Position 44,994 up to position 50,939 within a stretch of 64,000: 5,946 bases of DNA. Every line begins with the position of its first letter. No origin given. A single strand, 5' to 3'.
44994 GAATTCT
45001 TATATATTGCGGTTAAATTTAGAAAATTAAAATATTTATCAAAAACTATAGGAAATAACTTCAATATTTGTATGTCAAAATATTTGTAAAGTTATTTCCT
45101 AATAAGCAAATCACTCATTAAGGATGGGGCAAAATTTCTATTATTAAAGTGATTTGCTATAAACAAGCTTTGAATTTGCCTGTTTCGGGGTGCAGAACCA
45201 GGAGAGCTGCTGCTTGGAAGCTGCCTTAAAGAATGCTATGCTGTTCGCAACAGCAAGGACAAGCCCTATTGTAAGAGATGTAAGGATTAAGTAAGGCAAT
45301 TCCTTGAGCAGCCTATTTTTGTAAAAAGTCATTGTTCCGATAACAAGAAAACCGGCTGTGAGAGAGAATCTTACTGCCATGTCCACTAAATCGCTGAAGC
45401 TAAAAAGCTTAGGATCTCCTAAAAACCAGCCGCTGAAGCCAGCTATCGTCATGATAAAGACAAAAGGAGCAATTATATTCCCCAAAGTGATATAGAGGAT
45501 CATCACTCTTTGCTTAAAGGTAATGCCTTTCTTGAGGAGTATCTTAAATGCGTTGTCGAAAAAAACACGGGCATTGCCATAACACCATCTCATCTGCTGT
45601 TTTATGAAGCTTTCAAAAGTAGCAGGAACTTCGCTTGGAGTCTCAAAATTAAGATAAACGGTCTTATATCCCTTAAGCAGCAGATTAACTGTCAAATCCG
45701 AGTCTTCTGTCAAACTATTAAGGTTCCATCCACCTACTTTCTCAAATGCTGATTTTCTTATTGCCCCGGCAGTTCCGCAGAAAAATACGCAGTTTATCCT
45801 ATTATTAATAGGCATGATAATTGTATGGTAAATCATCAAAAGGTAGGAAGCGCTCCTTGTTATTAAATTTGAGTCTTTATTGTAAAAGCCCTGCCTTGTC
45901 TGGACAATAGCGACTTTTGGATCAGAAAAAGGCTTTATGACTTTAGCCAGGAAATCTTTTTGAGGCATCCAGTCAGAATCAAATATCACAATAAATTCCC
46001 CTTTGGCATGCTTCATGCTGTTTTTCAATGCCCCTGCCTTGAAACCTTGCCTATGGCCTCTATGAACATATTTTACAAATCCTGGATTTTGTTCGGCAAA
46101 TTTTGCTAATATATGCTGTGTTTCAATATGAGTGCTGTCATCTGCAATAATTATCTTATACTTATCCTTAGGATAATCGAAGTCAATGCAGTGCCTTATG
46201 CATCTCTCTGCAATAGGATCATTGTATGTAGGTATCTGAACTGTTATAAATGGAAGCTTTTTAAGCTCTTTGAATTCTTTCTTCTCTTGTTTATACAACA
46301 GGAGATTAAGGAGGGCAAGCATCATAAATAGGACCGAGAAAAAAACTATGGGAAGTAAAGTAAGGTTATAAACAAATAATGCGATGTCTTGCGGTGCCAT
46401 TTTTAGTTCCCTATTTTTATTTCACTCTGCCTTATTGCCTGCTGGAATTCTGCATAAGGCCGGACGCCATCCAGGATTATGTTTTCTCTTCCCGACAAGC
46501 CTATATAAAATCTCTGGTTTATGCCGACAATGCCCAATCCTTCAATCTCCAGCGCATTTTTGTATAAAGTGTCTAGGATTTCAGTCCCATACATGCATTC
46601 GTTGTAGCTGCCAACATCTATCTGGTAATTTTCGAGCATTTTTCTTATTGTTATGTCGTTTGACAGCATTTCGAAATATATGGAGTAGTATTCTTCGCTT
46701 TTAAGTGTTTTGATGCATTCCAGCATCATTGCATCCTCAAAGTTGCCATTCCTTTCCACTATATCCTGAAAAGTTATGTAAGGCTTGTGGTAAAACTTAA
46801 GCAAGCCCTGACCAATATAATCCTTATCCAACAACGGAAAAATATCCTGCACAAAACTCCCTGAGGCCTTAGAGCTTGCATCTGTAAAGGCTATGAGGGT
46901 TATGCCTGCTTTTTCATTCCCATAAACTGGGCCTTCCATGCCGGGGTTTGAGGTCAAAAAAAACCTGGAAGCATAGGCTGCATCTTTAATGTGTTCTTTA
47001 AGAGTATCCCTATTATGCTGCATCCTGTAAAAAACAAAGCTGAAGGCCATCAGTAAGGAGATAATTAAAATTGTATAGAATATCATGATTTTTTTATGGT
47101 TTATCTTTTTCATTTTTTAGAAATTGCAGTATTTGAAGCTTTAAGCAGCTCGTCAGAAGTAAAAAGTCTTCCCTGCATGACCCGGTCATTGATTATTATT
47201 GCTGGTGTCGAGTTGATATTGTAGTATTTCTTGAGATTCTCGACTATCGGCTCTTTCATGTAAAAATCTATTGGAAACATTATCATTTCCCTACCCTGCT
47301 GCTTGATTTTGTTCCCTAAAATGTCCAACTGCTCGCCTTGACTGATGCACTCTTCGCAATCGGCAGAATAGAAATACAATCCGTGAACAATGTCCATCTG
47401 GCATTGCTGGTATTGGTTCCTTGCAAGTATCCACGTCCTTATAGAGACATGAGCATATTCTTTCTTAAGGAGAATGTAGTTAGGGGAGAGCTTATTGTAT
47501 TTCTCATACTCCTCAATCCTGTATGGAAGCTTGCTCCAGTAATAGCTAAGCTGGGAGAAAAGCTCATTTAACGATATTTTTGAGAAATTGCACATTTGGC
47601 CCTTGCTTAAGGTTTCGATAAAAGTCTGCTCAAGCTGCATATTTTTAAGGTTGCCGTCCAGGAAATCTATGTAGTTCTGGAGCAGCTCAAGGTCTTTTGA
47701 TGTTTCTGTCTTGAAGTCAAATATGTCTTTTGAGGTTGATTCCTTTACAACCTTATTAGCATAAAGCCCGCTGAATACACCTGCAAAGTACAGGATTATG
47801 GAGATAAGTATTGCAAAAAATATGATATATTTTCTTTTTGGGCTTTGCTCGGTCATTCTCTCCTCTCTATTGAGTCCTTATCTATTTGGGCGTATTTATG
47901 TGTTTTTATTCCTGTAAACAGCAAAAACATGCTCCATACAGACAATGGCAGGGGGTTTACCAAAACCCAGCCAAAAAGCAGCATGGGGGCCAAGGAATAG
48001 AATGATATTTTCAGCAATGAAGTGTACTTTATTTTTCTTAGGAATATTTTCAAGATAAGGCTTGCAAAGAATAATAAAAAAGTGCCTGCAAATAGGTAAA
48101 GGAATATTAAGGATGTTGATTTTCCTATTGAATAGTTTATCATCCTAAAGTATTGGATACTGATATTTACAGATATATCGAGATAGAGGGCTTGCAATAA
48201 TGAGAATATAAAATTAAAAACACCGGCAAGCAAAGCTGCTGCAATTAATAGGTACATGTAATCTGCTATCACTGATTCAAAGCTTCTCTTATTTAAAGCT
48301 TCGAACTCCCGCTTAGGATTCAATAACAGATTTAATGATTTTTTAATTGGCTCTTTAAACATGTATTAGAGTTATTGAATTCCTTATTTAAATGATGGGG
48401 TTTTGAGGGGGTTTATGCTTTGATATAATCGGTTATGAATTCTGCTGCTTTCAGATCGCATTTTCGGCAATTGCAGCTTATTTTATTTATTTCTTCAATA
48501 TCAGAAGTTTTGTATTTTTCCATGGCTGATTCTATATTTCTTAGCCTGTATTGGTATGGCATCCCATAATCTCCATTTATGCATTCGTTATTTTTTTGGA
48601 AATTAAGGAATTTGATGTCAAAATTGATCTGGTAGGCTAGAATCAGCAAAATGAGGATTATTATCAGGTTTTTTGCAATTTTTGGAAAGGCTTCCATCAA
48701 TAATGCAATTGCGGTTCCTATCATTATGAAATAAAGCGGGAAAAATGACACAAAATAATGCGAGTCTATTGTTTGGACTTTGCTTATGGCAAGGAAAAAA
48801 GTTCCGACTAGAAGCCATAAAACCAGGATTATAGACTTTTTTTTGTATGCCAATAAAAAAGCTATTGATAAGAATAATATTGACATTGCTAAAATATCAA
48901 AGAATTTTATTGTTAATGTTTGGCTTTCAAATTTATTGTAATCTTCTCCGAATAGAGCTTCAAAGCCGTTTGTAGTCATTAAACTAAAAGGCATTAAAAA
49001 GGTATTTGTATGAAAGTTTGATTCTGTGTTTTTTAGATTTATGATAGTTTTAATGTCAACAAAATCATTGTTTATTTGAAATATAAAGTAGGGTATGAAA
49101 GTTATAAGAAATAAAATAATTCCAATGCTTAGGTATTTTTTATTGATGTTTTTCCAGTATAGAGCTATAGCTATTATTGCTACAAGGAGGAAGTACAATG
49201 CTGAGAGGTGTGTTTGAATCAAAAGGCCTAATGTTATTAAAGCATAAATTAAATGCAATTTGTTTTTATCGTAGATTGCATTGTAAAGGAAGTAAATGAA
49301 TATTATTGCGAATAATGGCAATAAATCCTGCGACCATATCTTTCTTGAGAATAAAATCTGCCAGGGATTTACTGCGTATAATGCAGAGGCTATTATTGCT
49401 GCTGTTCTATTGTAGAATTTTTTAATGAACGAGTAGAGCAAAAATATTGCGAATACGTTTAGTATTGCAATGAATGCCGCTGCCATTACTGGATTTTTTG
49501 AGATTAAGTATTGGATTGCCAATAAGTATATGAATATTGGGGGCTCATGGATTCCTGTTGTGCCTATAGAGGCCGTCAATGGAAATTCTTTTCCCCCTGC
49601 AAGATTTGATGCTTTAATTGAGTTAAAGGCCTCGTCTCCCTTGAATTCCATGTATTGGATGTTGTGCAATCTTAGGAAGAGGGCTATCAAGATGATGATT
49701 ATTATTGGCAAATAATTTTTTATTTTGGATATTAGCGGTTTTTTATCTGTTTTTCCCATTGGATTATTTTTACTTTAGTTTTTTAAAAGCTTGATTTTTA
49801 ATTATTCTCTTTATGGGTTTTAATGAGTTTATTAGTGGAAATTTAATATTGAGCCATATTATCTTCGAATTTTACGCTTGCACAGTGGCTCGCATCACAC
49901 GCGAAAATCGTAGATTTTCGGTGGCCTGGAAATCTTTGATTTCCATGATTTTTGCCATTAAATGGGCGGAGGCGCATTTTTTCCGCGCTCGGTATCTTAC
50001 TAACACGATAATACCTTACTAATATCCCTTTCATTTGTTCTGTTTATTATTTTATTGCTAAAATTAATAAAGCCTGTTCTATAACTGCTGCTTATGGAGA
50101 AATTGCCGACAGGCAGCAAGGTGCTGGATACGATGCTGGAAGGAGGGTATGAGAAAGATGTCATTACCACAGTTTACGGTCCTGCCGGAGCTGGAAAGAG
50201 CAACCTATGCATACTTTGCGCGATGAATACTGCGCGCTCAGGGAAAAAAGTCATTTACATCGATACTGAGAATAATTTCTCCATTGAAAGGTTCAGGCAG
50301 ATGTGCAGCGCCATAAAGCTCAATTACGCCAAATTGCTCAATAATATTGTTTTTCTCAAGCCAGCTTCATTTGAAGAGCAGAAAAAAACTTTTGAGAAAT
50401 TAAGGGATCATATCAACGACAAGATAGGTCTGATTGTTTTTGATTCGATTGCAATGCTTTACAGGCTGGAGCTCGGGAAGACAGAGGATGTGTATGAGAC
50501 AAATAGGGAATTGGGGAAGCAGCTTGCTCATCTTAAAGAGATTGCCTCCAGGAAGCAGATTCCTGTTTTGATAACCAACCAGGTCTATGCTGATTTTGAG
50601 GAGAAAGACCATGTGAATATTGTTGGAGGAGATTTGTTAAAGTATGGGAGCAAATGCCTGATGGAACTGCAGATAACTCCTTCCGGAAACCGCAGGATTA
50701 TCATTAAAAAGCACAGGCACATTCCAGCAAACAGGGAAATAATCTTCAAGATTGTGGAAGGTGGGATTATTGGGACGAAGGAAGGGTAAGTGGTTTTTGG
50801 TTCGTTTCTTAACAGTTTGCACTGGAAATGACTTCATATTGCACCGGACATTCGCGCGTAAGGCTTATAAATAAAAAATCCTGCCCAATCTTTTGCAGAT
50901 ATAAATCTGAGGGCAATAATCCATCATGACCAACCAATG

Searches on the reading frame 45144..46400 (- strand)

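Call 39: search_protein_families(library=pfam, proteins=[window:45144-46400:-], max_evalue=0.00001)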
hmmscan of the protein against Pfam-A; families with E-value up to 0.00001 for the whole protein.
window:45144-46400:- (418 aa): 4 families
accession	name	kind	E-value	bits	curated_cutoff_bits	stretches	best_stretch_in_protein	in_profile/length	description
PF00535.33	Glycos_transf_2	-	4.8e-26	92.1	23.3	1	54-222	2-167/168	Glycosyl transferase family 2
PF13632.12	Glyco_trans_2_3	-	3.6e-25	89.4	27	1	136-321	1-191/198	Glycosyl transferase family group 2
PF13641.12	Glyco_tranf_2_3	-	4.2e-24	86.3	27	1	52-275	3-230/230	Glycosyltransferase like family 2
PF13506.12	Glyco_transf_21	-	1e-12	48.3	21.7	1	121-272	18-172/174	Glycosyl transferase family 21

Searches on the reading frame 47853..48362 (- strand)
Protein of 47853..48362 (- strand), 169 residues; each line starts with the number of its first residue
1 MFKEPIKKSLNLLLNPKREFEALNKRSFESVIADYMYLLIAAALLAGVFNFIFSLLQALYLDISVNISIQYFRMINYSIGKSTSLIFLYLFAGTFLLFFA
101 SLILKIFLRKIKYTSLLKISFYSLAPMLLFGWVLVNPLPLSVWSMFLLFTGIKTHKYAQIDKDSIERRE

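Call 40: search_protein_families(library=pfam, proteins=[window:47853-48362:-], max_evalue=0.00001)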
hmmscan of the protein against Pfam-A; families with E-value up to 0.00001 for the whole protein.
window:47853-48362:- (169 aa): 1 family
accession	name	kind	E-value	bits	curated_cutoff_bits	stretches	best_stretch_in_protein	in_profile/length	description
PF04893.22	Yip1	-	7.1e-08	33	28.6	1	11-154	2-146/173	Yip1 domain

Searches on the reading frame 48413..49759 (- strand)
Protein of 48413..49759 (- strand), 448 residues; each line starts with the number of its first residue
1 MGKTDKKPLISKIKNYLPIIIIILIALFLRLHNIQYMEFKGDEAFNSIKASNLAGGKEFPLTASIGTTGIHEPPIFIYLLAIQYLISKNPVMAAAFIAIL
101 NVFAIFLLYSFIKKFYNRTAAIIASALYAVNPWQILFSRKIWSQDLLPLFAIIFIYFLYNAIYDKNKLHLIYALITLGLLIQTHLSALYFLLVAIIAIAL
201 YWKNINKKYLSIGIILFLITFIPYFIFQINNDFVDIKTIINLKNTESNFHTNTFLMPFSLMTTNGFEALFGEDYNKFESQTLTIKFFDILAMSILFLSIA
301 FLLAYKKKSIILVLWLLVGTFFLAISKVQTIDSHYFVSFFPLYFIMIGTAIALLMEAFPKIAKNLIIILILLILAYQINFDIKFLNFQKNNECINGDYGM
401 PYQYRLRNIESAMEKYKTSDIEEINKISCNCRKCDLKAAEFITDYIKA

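Call 40: search_protein_families(library=pfam, proteins=[window:48413-49759:-], max_evalue=0.00001)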
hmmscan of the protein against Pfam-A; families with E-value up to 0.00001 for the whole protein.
window:48413-49759:- (448 aa): 1 family
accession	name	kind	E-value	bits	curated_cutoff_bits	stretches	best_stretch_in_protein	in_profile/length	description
PF13231.12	PMT_2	-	2.2e-09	38.2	26.1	1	72-226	2-159/160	Dolichyl-phosphate-mannose-protein mannosyltransferase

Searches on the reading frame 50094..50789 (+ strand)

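Call 71: search_protein_families(library=pfam, proteins=[window:50094-50789:+], max_evalue=0.0001)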
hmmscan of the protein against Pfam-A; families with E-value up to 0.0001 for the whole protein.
window:50094-50789:+ (231 aa): 8 families
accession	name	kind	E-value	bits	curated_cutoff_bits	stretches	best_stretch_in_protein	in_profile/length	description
PF08423.17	Rad51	-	2e-32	112.8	22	1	3-226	7-242/244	Rad51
PF06745.19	ATPase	-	1.8e-15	57.4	26.6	1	5-226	2-225/231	KaiC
PF13481.12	AAA_25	-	2.1e-08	34.5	27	1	13-161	24-187/195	AAA domain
PF00154.27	RecA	-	2.7e-08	34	27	1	2-166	31-190/262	recA bacterial DNA recombination protein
PF03796.21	DnaB_C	-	2.3e-07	30.9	27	0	4-171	2-185/255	DnaB-like helicase C terminal domain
PF01637.24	ATPase_2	-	1.6e-06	28.6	33.2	1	20-126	18-126/225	ATPase domain predominantly from Archaea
PF13479.12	AAA_24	-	1e-05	25.9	27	1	26-133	6-87/195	AAA domain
PF13401.12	AAA_22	-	5.6e-05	23.9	27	1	24-160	7-120/130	AAA domain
